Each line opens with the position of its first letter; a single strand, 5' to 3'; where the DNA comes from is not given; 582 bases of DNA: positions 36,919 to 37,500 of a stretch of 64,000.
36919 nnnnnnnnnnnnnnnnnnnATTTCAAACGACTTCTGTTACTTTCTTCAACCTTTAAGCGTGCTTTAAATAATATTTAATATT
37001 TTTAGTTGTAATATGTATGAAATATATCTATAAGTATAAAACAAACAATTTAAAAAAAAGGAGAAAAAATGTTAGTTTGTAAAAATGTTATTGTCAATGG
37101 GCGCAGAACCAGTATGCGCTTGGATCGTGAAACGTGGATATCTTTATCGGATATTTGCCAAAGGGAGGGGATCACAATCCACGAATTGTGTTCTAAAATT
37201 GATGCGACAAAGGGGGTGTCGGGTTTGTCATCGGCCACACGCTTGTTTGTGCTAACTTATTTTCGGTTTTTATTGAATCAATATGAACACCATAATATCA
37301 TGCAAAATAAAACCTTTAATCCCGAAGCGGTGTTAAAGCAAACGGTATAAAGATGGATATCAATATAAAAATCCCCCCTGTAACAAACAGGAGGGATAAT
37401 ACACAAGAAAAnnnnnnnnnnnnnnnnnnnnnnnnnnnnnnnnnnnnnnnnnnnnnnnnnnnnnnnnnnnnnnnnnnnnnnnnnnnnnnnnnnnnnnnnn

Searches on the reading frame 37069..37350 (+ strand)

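Call 17: search_protein_families(library=pfam, proteins=[window:37069-37350:+], max_evalue=0.001)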
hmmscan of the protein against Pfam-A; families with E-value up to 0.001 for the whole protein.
window:37069-37350:+ (93 aa): 1 family
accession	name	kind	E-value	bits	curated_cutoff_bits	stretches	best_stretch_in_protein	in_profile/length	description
PF13467.12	RHH_4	-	3.9e-17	62.5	25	1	3-65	2-67/67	Ribbon-helix-helix domain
